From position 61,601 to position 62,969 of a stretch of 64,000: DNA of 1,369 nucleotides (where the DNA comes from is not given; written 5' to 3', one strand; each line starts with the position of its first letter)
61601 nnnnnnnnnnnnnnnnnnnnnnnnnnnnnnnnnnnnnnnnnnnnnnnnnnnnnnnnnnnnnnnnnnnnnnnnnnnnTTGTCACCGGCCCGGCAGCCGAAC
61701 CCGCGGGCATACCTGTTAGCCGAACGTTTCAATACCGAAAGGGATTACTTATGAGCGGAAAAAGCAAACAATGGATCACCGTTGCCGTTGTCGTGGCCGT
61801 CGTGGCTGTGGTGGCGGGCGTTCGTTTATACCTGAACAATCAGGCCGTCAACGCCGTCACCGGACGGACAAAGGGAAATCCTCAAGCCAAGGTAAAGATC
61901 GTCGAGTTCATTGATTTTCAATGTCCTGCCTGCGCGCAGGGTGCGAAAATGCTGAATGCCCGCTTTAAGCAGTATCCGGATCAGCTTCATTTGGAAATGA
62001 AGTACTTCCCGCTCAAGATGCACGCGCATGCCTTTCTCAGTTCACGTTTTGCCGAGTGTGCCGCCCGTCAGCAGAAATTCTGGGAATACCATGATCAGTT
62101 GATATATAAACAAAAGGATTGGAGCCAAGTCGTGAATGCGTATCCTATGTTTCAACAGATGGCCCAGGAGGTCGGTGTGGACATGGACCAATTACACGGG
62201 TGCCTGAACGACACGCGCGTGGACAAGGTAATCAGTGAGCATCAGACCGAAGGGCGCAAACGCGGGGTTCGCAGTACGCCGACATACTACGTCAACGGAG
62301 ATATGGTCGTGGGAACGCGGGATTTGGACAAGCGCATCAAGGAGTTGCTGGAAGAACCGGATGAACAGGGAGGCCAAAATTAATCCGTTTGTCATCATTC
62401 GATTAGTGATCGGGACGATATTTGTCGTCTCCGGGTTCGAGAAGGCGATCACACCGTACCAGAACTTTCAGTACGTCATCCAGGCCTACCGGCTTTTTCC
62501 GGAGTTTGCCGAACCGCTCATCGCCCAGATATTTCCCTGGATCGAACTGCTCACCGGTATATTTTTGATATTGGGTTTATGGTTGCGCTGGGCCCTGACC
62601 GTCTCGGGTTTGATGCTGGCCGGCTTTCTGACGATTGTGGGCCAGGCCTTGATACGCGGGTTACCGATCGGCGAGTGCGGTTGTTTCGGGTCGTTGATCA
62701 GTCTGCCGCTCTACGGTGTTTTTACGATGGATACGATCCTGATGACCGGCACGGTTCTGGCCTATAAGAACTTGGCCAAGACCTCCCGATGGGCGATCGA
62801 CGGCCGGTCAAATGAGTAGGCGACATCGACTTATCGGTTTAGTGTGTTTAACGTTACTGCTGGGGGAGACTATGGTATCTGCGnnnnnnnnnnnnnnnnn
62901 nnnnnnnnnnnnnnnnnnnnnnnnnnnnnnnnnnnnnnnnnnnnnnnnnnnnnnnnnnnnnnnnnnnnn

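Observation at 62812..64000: Memo-like plus AMMECR1 fusion (AmmeMemoRadiSam B-A) at the window edge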

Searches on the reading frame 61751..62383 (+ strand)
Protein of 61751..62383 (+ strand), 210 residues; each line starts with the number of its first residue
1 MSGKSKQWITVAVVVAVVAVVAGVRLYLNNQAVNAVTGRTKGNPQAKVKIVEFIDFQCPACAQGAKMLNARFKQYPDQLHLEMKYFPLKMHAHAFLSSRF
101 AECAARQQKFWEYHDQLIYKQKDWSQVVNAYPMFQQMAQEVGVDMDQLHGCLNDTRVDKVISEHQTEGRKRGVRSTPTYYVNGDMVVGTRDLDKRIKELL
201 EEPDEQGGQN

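Call 7: search_protein_families(library=pfam, proteins=[window:61751-62383:+], max_evalue=0.001)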
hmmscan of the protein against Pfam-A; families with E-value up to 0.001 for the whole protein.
window:61751-62383:+ (210 aa): 3 families
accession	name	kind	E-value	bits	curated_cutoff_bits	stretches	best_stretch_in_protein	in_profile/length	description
PF13462.12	Thioredoxin_4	-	3.4e-28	99.3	23.2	1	36-193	3-157/165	Thioredoxin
PF01323.26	DSBA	-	2.7e-18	66.9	25.6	1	50-194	2-185/191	DSBA-like thioredoxin domain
PF13192.12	Thioredoxin_3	-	0.0009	19.7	24.8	0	156-200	32-75/76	Thioredoxin domain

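Call 31: search_protein_families(library=ncbifam, proteins=[window:61751-62383:+], max_evalue=0.001)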
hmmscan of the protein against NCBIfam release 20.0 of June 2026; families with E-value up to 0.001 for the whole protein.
window:61751-62383:+ (210 aa): 3 families
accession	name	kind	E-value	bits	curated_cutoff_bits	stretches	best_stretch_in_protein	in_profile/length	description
NF041057.1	Rcas_1661_fam_Se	equivalog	1.9e-24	86.6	190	1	40-194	83-239/247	Rcas_1661 family thioredoxin-like (seleno)lipoprotein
NF047695.1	ThlDiSintDsbAHaem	equivalog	1.1e-06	28.2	290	0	135-194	127-186/206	thiol:disulfide interchange protein DsbA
NF008198.0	PRK10954.1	equivalog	0.00019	21.2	279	0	11-194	6-186/207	thiol:disulfide interchange protein DsbA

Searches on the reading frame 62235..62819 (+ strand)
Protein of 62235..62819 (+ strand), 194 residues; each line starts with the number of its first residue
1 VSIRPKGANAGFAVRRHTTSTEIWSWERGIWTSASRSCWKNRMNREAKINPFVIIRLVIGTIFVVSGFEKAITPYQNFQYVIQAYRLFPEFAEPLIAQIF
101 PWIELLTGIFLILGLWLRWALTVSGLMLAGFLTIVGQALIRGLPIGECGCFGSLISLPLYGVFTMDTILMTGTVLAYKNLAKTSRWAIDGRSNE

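Call 7: search_protein_families(library=pfam, proteins=[window:62235-62819:+], max_evalue=0.001)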
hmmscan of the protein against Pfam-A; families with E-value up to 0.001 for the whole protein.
window:62235-62819:+ (194 aa): 2 families
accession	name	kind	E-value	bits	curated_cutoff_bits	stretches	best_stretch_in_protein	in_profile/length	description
PF07291.16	MauE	-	7e-22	78.5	27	1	53-174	6-123/128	Methylamine utilisation protein MauE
PF07681.17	DoxX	-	1.2e-07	32.7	23.6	1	53-129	3-77/85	DoxX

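Call 31: search_protein_families(library=ncbifam, proteins=[window:62235-62819:+], max_evalue=0.001)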
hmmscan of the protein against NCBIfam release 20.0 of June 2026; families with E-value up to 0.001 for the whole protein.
window:62235-62819:+ (194 aa): 2 families
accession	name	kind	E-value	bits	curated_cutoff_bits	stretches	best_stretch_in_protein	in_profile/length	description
NF045576.1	BT_3928_fam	equivalog_domain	6.7e-14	51.8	250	1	54-181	4-134/358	BT_3928 family protein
NF050144.1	matur_HvfX_fam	equivalog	0.00011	22.4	80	1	53-120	5-72/165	HvfX family Cu-binding RiPP maturation protein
